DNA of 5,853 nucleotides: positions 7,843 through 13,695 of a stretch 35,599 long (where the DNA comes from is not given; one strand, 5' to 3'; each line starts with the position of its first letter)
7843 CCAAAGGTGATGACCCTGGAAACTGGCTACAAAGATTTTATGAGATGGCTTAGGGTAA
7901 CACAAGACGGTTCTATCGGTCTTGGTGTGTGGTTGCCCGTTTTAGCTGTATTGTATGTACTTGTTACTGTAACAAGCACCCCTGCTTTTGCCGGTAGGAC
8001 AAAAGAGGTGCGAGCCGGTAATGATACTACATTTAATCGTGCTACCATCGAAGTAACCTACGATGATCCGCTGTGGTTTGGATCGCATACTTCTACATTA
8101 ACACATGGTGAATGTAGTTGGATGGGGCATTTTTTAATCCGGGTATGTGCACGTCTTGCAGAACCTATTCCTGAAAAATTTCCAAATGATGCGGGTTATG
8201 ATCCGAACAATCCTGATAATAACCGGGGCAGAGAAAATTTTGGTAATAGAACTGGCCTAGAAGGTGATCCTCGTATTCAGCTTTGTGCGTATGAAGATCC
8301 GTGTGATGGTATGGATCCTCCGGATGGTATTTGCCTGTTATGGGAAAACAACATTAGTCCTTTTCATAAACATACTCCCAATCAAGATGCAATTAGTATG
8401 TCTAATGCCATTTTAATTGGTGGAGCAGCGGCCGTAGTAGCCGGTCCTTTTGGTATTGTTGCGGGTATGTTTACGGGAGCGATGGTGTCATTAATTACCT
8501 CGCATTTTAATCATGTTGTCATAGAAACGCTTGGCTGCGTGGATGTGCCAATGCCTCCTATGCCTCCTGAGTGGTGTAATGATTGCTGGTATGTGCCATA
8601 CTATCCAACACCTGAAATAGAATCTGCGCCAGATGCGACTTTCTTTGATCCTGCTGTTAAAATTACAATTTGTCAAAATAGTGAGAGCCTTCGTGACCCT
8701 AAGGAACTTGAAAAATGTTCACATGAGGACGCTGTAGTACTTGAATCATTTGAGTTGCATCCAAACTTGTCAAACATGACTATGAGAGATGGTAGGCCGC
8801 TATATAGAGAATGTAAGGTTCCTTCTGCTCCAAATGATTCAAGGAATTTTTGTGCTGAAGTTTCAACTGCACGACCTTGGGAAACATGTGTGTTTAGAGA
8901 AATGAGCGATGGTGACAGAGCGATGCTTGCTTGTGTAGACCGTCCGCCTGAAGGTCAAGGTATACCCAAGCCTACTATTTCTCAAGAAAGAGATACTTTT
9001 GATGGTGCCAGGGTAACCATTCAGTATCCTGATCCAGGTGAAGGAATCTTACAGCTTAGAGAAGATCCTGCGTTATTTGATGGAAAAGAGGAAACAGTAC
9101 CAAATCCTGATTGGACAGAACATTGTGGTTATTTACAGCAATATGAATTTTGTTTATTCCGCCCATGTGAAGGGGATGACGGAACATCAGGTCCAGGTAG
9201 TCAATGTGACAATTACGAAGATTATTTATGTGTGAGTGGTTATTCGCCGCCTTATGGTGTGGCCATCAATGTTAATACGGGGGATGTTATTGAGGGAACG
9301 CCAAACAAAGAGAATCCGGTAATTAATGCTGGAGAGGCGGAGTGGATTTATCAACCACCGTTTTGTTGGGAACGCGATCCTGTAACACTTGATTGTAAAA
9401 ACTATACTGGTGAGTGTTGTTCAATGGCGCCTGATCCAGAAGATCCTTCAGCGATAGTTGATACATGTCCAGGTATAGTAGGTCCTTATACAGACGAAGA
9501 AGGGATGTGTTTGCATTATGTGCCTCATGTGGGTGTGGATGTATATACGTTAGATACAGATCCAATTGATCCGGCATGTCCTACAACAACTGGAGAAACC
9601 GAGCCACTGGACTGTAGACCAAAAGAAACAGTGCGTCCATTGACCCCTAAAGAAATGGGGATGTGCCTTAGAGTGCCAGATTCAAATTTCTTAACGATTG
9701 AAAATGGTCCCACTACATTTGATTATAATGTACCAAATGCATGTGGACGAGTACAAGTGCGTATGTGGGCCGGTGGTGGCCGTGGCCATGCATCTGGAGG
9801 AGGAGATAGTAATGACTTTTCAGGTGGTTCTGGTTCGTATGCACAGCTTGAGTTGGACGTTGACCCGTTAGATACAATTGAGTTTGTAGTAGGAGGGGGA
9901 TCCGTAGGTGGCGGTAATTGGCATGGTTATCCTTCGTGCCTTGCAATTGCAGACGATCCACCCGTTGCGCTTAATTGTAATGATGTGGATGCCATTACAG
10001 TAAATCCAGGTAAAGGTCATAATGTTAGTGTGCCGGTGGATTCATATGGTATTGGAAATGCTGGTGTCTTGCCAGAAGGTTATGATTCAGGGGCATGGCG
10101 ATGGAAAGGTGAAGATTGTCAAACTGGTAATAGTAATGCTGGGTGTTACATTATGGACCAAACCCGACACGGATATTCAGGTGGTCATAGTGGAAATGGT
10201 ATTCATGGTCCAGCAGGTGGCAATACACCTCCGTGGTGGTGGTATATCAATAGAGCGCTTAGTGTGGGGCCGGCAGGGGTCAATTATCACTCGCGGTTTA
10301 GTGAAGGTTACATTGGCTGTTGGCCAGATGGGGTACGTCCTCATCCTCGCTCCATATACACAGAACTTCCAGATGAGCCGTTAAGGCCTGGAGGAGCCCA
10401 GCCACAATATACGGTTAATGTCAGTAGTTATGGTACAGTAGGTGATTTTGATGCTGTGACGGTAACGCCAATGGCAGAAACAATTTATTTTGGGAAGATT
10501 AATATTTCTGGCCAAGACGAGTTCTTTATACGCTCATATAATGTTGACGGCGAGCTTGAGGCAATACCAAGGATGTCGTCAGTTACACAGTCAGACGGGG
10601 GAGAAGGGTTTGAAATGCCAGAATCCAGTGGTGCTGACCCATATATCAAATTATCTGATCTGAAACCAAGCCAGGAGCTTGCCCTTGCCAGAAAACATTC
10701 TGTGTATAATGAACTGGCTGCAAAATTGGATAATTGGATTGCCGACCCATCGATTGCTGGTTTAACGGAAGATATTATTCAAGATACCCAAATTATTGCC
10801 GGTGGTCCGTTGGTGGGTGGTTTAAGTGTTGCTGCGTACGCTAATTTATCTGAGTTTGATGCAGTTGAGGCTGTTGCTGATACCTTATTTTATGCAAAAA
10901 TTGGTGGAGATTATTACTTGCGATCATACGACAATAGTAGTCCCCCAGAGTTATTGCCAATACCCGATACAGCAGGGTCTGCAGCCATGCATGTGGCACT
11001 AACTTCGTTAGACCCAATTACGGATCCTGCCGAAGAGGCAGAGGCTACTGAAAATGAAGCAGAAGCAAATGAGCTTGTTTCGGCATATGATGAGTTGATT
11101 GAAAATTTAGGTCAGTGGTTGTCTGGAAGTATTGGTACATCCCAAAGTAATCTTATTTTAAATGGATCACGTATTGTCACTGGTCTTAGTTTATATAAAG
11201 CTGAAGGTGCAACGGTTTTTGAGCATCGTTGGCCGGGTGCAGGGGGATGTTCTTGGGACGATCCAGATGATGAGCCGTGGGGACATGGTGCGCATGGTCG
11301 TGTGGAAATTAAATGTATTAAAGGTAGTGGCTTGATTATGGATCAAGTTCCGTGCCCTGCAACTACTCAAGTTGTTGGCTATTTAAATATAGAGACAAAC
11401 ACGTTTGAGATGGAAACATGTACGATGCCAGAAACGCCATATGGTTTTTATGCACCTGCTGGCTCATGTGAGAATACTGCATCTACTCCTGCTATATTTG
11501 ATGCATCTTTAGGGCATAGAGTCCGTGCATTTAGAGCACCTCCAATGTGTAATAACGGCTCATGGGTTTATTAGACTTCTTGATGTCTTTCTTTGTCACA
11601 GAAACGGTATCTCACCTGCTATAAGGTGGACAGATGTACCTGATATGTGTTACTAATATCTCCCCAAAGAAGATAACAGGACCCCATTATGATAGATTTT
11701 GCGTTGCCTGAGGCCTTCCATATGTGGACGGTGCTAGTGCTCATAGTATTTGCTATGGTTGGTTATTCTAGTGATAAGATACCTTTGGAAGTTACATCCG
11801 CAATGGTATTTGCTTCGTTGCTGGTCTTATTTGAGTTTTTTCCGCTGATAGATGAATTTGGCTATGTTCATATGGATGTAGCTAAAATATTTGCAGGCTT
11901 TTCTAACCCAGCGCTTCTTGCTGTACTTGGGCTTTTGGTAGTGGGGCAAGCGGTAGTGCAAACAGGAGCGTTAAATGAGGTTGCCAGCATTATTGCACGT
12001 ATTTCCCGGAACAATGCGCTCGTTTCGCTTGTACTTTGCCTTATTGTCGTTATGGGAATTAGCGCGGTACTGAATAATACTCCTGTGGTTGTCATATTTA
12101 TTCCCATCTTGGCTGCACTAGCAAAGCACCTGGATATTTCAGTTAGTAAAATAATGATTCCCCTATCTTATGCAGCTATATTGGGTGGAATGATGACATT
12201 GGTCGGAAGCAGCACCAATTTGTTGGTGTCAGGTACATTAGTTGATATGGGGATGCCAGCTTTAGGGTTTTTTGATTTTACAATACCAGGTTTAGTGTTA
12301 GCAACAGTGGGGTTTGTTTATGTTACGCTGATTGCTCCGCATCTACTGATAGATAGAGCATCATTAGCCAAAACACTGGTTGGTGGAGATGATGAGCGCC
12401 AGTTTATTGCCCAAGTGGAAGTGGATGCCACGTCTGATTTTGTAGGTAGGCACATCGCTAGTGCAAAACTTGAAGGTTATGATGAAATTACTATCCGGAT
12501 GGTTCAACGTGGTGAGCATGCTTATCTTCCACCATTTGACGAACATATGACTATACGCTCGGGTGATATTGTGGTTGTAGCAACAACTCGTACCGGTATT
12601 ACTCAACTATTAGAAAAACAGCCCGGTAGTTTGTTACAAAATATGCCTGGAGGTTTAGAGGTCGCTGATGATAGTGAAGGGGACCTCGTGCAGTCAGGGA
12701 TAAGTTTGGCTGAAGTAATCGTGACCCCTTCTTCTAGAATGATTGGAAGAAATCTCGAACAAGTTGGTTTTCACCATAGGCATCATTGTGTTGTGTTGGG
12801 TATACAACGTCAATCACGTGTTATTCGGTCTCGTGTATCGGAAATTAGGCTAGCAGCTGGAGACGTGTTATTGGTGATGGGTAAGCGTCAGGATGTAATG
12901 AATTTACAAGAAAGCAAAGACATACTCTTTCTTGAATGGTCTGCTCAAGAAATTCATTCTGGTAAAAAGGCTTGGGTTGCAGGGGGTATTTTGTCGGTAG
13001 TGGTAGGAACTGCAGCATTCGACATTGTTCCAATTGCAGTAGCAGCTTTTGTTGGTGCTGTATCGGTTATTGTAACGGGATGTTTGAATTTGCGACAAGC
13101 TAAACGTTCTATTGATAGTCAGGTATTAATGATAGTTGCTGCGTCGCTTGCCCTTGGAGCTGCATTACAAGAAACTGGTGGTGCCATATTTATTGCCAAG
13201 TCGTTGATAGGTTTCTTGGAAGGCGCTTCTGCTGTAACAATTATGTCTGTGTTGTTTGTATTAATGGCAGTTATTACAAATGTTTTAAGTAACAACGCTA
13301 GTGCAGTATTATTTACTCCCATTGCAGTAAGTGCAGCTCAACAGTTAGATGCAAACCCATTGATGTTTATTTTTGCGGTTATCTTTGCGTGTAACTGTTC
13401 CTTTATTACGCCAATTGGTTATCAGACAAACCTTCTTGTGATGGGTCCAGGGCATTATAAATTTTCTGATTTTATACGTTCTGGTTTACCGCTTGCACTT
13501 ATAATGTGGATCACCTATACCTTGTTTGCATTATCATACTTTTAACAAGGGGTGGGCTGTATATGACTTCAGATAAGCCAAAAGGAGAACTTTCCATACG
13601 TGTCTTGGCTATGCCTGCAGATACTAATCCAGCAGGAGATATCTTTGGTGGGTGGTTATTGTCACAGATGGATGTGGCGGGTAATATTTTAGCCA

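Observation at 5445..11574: Orphan VirB4 ATPase translationally coupled to a 1,241-aa cysteine-rich secreted giant: candidate undescribed two-gene envelope module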

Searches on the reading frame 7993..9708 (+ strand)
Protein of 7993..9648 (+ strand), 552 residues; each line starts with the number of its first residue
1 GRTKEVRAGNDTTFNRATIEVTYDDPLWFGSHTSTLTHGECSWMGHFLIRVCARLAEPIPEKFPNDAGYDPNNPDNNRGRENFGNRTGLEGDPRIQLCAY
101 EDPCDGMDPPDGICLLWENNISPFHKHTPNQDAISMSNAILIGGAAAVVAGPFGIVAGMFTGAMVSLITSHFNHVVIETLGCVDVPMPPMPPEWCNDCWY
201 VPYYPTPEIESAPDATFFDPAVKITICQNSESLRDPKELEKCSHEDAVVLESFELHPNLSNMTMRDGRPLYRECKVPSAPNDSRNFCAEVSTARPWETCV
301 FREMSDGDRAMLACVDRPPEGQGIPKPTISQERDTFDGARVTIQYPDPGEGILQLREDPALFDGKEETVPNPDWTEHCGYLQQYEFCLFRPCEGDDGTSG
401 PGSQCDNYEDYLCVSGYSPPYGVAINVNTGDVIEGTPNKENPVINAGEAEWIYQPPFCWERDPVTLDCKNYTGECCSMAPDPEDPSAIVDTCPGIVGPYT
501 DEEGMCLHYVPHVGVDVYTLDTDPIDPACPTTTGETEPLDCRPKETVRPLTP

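Call 51: predict_structure(alignment_id=A5)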
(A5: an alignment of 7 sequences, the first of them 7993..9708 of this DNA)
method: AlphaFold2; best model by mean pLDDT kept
length: 572 residues; sequences in the alignment: 7
mean_pLDDT: 53.1   pTM: 0.47
mean pLDDT of the five models: 53.1, 52.2, 49.7, 45.7, 42.5
residues with pLDDT >= 90: 15; 70-90: 119; 50-70: 159; < 50: 279
segments of 3 or more residues with pLDDT < 50: 1-3, 11-16, 57-60, 62-67, 78-94, 103-122, 125-177, 185-203, 232-236, 360-375, 434-546, 563-572
pLDDT, mean of each block of 10 residues (from residue 1): 55 51 61 65 58 55 50 56 36 54 42 38 43 30 30 30 32 47 47 31 62 82 85 54 76 89 79 85 82 76 67 66 65 62 66 65 39 55 77 60 61 67 52 44 34 33 39 38 42 37 29 24 34 34 48 68 42 28
secondary structure, 60 per line:
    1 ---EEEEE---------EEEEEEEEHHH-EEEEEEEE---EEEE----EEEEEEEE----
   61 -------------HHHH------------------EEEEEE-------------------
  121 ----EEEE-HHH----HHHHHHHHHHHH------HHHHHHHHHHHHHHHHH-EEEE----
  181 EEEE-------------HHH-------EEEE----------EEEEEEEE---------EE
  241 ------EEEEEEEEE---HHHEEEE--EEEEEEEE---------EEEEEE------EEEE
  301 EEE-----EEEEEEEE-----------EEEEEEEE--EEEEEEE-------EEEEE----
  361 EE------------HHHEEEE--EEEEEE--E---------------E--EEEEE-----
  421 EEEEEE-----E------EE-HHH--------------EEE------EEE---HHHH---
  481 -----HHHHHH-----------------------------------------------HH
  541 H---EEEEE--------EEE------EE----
elements in order: E4-8 E18-25 E30-37 E41-44 E49-56 H74-77 E96-101 E125-128 H137-148 H155-171 E173-176 E181-184 E208-211 E222-229 E247-255 E262-265 E268-275 E285-290 E297-303 E309-316 E328-335 E338-344 E352-356 E378-381 E384-389 E411-415 E421-426 E459-461 E468-470 H474-477 H486-491 E545-549 E558-560

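Call 89: search_dna_similar(query=window:7993-9648:+, collection=plasmids, mode=protein, max_evalue=0.001, max_rows=10)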
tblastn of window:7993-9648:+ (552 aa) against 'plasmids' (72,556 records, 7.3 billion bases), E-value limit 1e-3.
No match.

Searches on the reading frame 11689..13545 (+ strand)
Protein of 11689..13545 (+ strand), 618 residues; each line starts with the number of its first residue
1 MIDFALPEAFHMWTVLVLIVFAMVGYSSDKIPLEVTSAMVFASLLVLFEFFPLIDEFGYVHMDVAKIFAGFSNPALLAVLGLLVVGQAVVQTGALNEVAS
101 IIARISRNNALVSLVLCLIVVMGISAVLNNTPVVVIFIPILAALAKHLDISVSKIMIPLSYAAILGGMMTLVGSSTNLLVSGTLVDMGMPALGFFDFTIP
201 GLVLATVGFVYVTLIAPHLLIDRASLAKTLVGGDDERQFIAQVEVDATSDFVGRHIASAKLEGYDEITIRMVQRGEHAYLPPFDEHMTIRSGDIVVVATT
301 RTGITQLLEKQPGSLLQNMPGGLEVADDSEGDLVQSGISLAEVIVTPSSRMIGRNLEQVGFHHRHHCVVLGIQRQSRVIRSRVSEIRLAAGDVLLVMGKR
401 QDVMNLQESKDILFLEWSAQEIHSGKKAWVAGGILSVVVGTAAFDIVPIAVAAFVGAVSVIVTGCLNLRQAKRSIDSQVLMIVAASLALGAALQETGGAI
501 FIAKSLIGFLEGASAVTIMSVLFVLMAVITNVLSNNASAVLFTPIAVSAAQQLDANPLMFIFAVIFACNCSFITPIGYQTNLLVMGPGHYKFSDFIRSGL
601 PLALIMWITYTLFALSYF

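Call 4: search_protein_families(library=pfam, proteins=[window:11689-13545:+], max_evalue=0.1)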
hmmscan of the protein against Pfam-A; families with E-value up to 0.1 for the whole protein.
window:11689-13545:+ (618 aa): 4 families
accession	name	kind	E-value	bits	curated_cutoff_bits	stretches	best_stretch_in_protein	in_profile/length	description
PF03600.22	CitMHS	-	2.1e-62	211.6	31.9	2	30-564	8-335/336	Citrate transporter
PF02080.26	TrkA_C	-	2.5e-24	85.4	27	2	340-408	1-68/71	TrkA-C domain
PF00939.25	Na_sulph_symp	-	4.7e-14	52.7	27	2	449-617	293-465/472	Sodium:sulfate symporter transmembrane region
PF06808.19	DctM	-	1.7e-09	37.5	23.8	1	475-582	271-377/413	Tripartite ATP-independent periplasmic transporter, DctM component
